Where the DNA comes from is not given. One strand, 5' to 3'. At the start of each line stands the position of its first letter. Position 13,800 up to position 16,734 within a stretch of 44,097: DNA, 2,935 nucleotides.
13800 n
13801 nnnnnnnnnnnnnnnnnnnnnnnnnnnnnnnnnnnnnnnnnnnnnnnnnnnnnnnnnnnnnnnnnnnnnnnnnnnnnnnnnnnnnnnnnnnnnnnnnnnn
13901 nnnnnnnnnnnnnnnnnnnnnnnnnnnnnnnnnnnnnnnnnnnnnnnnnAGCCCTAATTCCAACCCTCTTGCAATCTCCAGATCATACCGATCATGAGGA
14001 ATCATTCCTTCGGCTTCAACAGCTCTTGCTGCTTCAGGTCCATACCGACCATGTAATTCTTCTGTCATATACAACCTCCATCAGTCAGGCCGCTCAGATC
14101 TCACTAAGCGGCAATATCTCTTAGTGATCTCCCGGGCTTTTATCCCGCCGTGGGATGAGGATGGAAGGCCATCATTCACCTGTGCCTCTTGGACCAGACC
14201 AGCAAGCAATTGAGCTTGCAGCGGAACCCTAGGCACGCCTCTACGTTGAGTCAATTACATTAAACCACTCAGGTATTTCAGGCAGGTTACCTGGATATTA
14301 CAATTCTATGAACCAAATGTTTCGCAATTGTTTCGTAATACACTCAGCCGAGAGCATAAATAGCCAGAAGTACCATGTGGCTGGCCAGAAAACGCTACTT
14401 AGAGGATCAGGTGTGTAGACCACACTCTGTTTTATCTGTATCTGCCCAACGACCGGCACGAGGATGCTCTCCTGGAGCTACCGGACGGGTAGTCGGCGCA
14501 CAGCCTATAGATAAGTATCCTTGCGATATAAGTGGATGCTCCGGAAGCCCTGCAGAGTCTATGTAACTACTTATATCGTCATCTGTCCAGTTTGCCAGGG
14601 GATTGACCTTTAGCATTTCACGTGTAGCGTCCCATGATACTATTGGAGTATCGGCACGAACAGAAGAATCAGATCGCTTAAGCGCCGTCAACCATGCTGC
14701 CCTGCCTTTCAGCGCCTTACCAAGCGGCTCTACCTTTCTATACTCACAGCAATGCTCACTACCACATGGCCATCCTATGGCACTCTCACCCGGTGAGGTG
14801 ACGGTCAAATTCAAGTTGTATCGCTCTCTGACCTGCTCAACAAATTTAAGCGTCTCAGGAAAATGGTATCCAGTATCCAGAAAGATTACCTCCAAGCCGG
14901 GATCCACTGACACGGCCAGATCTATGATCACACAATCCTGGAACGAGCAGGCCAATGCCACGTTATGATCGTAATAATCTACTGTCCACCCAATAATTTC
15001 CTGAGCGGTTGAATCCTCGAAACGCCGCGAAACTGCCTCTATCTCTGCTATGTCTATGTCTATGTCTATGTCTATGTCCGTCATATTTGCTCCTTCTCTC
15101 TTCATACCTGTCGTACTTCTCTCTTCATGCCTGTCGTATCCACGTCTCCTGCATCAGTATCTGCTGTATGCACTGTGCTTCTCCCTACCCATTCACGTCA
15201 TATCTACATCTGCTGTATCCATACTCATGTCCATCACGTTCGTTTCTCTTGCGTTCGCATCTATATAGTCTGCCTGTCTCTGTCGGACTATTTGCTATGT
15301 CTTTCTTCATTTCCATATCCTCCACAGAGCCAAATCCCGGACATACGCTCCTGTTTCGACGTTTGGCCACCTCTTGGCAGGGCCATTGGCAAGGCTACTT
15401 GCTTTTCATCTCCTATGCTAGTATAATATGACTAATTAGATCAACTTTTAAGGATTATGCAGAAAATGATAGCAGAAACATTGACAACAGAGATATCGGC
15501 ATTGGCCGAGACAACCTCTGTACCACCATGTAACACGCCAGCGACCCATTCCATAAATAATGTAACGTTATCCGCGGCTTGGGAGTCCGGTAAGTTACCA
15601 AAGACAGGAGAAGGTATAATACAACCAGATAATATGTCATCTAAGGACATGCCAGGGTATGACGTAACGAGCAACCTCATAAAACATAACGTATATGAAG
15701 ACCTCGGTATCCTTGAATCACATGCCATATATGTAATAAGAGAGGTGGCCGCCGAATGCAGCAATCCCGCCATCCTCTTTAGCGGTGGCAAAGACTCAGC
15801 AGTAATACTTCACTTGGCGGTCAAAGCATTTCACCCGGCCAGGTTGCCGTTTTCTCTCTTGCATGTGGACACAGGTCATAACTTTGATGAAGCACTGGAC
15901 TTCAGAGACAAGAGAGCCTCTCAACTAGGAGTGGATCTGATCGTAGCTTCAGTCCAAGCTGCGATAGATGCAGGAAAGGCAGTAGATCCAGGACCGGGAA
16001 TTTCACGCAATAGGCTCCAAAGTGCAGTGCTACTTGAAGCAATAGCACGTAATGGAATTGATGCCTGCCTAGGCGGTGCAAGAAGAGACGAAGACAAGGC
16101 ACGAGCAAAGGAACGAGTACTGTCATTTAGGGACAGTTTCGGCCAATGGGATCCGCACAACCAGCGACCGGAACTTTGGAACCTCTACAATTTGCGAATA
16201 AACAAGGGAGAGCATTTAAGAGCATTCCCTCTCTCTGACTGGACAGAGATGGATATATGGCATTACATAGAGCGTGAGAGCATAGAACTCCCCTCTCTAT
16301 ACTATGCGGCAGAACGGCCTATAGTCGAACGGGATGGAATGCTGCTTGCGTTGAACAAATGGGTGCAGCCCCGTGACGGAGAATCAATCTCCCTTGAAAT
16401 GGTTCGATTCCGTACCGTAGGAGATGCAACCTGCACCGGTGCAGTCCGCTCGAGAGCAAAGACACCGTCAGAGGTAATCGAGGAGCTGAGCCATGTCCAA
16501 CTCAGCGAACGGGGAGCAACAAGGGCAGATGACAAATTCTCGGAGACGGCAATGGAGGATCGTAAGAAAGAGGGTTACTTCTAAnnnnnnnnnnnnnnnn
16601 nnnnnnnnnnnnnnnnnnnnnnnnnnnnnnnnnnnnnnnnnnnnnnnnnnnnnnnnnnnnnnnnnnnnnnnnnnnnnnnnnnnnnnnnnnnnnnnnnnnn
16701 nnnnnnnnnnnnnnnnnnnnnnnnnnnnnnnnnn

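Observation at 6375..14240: Guanidine-I riboswitch heading one co-directional string: ureohydrolase, APC permease and ureABCFGD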

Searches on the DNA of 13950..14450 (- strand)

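Call 23: build_rna_model(alignment_id=A1)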
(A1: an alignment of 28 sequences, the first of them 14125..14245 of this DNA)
Model R1 built from alignment A1 (28 sequences, 156 columns); structure: RNAalifold consensus.
model positions 115; base pairs 23; branch points 2; effective number of sequences 1.41; information 0.589 bits per position. Calibrated on 0.2 Mb of random sequence (short: E-values are rough).
structure used (alignment columns):
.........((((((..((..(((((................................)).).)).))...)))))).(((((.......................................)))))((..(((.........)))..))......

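Call 25: search_with_rna_model(model_id=R1, sources=[window, L011, L012, L013, L014, L015, L016, L017, L018, L019, L020, L021, L022, L023, L024, L025, L026, L027, L028, L029, L030, L031, L032, L033, L034, L035, L036, L037, L038, L039, L040, L041, L042, L043, L044, L045, L046, L047, L048, L049, L050, L051, L052, L053, L054, L055, L056, L057, L058, L059, L060, L061, L062, L063, L064, L065, L066, L067, L068, L069, L070, L071, L072, L073, L074, L075, L076, L077, L078, L079, L080, L081, L082, L083, L084, L085, L086, L087, L088, L089, L090], max_evalue=0.01, make_alignment=true)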
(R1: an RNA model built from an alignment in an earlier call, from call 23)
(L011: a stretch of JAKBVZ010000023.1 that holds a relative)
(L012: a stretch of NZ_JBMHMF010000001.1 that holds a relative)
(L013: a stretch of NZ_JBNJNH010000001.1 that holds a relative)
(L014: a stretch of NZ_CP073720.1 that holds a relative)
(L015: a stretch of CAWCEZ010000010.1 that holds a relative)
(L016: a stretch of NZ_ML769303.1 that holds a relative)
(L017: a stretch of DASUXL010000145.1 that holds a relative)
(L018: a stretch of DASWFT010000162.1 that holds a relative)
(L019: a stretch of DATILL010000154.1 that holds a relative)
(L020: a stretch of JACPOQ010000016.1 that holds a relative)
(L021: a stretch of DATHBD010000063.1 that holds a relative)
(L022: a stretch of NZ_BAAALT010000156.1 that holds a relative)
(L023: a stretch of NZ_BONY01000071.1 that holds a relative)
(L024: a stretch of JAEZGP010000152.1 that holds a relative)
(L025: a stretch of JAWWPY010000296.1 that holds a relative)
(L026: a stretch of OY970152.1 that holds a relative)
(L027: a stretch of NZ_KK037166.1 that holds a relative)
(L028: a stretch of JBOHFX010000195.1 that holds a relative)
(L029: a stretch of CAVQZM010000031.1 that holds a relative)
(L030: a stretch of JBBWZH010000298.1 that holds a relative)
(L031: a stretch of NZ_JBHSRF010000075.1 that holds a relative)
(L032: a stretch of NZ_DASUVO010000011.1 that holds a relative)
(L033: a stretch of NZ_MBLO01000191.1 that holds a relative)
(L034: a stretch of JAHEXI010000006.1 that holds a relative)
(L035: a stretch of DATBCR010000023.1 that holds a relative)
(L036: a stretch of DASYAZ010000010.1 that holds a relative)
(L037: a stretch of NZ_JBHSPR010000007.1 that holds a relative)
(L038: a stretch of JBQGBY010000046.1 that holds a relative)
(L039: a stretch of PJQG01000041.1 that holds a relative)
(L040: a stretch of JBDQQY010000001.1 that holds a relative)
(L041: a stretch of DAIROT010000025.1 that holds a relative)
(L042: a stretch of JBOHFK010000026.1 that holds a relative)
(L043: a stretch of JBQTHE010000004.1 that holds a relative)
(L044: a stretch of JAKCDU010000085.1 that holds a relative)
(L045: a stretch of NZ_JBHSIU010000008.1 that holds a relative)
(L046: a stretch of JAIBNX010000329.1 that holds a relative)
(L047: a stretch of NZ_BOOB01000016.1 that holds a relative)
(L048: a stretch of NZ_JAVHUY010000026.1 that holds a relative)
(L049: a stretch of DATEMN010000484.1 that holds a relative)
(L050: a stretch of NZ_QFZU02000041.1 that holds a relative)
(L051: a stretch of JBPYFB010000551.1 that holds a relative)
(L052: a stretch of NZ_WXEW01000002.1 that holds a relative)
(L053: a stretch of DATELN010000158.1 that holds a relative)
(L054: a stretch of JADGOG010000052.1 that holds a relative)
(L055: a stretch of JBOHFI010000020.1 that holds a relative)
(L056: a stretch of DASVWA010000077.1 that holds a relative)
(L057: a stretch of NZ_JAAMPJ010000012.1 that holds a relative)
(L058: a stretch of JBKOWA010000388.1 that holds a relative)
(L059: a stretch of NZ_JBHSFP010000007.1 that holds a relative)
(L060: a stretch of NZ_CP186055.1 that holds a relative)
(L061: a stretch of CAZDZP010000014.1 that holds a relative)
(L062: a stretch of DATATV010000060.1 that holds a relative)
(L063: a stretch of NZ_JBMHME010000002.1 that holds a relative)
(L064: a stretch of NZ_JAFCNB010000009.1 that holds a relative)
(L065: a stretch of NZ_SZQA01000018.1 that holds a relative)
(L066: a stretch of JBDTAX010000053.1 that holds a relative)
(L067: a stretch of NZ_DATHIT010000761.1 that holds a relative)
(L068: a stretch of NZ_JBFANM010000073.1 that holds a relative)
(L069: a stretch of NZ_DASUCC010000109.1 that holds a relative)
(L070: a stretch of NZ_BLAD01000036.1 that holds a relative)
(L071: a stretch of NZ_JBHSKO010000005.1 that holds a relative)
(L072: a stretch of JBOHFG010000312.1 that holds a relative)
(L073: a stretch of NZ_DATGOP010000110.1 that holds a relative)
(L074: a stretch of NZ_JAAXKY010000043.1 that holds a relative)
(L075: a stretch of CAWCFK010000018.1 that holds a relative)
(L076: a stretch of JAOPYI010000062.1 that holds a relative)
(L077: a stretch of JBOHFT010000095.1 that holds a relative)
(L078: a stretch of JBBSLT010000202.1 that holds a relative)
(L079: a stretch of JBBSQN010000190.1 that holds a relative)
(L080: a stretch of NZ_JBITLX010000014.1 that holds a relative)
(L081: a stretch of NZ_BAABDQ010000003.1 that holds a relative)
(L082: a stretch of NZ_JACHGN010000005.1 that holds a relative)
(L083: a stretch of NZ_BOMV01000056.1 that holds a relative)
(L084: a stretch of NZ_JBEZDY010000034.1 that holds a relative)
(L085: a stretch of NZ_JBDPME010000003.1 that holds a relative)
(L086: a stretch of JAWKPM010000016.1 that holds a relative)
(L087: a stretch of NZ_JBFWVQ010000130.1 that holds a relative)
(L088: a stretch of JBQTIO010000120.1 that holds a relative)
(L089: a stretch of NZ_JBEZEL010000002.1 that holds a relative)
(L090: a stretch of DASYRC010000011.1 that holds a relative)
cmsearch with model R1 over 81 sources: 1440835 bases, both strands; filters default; matches with E-value up to 0.01: 73.
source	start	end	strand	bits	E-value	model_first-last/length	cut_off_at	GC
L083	9774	9886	+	112.4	4.2e-20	1-115/115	no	0.75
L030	858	974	+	109.8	1.4e-19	1-115/115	no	0.73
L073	9793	9903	+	108.8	2.3e-19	1-115/115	no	0.76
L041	7926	8050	+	108.8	2.3e-19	1-115/115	no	0.69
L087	9842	9946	+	108.3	2.8e-19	1-115/115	no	0.74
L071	9795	9903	+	108.3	2.8e-19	1-115/115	no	0.74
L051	4508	4623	+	107.8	3.6e-19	1-115/115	no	0.7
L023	4531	4641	+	107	5.2e-19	1-115/115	no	0.75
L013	9824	9936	+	106.7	5.9e-19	1-115/115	no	0.74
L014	9831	9939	+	106.3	7.4e-19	1-115/115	no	0.75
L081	9832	9936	+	105.4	1.1e-18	1-115/115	no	0.72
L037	9795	9915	+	105.3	1.1e-18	1-115/115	no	0.74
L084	9781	9885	+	104.4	1.8e-18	1-115/115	no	0.71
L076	9840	9945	+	103.8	2.4e-18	1-115/115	no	0.7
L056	9831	9940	+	103.5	2.6e-18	1-115/115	no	0.67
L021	9785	9899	+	103.1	3.2e-18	1-115/115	no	0.7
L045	9810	9922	+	102.5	4.3e-18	1-115/115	no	0.76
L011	9824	9941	+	102.4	4.4e-18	1-115/115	no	0.58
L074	9796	9908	+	102.1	5.1e-18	1-115/115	no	0.75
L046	270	386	+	101.9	5.6e-18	1-115/115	no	0.76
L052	9845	9944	+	101.1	8.4e-18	1-115/115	no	0.69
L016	9749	9881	+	101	8.9e-18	1-115/115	no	0.75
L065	9845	9944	+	100.9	9e-18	1-115/115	no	0.7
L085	9820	9929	+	100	1.4e-17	1-115/115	no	0.75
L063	9788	9908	+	99.4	1.8e-17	1-115/115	no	0.78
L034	9836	9944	+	99.2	2e-17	1-115/115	no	0.7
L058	2159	2285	+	99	2.2e-17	1-115/115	no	0.75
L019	676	786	+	98.8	2.5e-17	1-115/115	no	0.72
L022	9750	9855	+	98.7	2.6e-17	1-115/115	no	0.73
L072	3623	3732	+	98.4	2.9e-17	1-115/115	no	0.66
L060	9788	9908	+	98.1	3.4e-17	1-115/115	no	0.76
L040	9763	9881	+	98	3.5e-17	1-115/115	no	0.77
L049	852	962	+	98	3.6e-17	1-115/115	no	0.72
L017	9793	9936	+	97.9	3.8e-17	1-115/115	no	0.72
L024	1104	1209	+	97.8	3.9e-17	1-115/115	no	0.72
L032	9835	9947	+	97.4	4.7e-17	1-115/115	no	0.74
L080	9774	9876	+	97.1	5.4e-17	1-115/115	no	0.73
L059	9845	9950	+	96.9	5.8e-17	1-115/115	no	0.75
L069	9840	9943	+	96.4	7.5e-17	1-115/115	no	0.78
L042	9837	9945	+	96.2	8.5e-17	1-115/115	no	0.7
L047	9786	9881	+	96.1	8.8e-17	1-115/115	no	0.72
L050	9782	9877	+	96.1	8.8e-17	1-115/115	no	0.72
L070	9834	9947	+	96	8.9e-17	1-115/115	no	0.74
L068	6089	6201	+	95.8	1e-16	1-115/115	no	0.74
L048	9754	9878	+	95.1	1.4e-16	1-115/115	no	0.78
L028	9844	9952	+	94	2.4e-16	1-115/115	no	0.72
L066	9778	9886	+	93.3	3.2e-16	1-115/115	no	0.7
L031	9827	9944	+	92.9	3.8e-16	1-115/115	no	0.74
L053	9838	9946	+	92.7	4.2e-16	1-115/115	no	0.71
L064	9761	9851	+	92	6e-16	1-115/115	no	0.75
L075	9779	9901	+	91.1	8.9e-16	1-115/115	no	0.75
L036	9836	9944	+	90.1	1.4e-15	1-115/115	no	0.72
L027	9829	9939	+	89.6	1.8e-15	1-115/115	no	0.72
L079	4336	4439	+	89.2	2.2e-15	1-115/115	no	0.77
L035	323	443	+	89.1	2.3e-15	1-115/115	no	0.68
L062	9827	9946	+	88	3.8e-15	1-115/115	no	0.68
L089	9722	9862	+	83.9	2.7e-14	1-115/115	no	0.76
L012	9758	9887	+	82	6.6e-14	1-115/115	no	0.76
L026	9824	9931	+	80.7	1.2e-13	1-115/115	no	0.62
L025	164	299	+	78.5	3.3e-13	1-115/115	no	0.73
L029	4709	4842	+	74.4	2.3e-12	1-115/115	no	0.75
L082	9759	9900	+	72.1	6.7e-12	1-115/115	no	0.8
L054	9815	9944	+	70.4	1.5e-11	1-115/115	no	0.58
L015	3318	3431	+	68.4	3.7e-11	1-115/115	no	0.6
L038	9722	9894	+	65.6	1.4e-10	1-115/115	no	0.76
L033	9746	9886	+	64.3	2.7e-10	1-115/115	no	0.76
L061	7023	7139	+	61.7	8.7e-10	1-115/115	no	0.69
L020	7064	7170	+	58.3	4.4e-09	1-115/115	no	0.67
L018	9716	9873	+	57.8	5.5e-09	1-115/115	no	0.78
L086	1296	1404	+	57.6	6e-09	9-111/115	no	0.66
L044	1283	1386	+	53.6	3.9e-08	1-115/115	no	0.67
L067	1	43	+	33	0.00062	73-115/115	5'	0.65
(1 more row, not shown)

Alignment A2: 73 matches aligned to the model, 235 columns, each read 5' to 3' on its own strand. Consensus structure (alignment columns), stored with it:
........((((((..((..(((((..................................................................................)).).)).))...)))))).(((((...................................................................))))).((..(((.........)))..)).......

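Call 49: search_with_rna_model(model_id=R1, sources=[L091, L092, L093, L094, L078, L039, L043, L055, L057, L077, L088, L090], max_evalue=1)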
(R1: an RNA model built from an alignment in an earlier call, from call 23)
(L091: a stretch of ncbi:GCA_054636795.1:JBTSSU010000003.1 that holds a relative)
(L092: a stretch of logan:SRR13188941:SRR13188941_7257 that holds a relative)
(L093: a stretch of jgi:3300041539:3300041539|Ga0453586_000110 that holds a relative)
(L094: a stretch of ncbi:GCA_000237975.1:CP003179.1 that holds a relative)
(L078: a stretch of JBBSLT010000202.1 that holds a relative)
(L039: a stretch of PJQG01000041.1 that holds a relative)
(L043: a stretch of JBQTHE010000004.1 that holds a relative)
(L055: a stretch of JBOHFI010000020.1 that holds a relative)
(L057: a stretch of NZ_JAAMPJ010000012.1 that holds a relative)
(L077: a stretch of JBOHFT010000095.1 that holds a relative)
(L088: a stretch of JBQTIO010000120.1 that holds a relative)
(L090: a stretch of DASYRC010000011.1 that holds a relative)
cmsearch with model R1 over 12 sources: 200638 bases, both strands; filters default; matches with E-value up to 1: 4.
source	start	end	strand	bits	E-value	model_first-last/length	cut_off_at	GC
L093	5929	6043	+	97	7.8e-18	1-115/115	no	0.72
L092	7707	7824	+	96.6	9.6e-18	1-115/115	no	0.55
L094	17109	17205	-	47.3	1.1e-07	1-115/115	no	0.47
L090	12850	12955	-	14.3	0.56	1-115/115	no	0.47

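Call 72: search_with_rna_model(model_id=R1, sources=[L095, L096, L097, L098], max_evalue=0.1)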
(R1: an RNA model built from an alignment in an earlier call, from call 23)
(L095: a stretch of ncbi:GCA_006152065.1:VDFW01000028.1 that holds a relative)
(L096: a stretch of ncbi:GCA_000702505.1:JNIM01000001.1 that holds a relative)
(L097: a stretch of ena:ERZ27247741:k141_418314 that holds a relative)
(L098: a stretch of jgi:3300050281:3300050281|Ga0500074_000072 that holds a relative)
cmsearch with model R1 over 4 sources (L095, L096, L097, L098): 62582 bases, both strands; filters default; matches with E-value up to 0.1: 4.
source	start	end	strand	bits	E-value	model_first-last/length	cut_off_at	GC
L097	3924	4046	+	105.3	5.1e-20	1-115/115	no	0.72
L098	3924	4046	+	105.3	5.1e-20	1-115/115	no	0.72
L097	8411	8537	+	20.3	0.01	1-115/115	no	0.68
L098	8411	8537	+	20.3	0.01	1-115/115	no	0.68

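Call 74: search_rna_families(source=window, start=13950, end=14450, threshold=evalue, max_evalue=10)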
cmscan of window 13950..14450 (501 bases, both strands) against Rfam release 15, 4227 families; matches with E-value up to 10: 3.
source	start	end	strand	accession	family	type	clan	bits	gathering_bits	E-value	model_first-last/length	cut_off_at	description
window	14127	14243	-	RF00442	Guanidine-I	Cis-reg; riboswitch;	-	73.7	63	2.6e-13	1-107/107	no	Guanidine-I riboswitch aptamer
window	14298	14336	+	RF03445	mir-7552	Gene; miRNA;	-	16.2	59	9.7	1-63/63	no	mir-7552 microRNA precursor family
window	14050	14090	-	RF03012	Mu-gpT-DE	Gene; sRNA;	-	14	49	1.9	1-53/53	no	Mu-gpT-DE RNA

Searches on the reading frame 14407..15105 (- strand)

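Call 14: search_protein_families(library=pfam, proteins=[window:14407-15105:-])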
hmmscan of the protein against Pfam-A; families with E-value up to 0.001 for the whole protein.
window:14407-15105:- (232 aa): 1 family
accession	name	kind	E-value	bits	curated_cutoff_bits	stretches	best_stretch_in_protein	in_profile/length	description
PF01507.26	PAPS_reduct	-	1.5e-41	142.7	22.5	1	50-208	3-175/175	Phosphoadenosine phosphosulfate reductase domain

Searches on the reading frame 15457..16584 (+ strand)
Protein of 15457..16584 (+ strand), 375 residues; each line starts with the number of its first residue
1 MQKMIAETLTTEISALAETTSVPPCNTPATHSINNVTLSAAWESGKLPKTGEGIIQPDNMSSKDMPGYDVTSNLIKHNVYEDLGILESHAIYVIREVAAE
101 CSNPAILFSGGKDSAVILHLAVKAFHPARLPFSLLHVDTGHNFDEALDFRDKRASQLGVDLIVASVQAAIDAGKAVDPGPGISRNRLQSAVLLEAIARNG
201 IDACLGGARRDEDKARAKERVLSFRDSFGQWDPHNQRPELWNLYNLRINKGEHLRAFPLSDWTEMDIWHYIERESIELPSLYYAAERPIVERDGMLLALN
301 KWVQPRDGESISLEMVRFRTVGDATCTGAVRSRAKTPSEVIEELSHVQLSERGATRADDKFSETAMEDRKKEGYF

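Call 14: search_protein_families(library=pfam, proteins=[window:15457-16584:+])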
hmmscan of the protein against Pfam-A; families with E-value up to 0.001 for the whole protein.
window:15457-16584:+ (375 aa): 1 family
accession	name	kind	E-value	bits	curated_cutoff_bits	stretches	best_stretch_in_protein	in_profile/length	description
PF01507.26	PAPS_reduct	-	6.4e-39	134.2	22.5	1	104-328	2-174/175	Phosphoadenosine phosphosulfate reductase domain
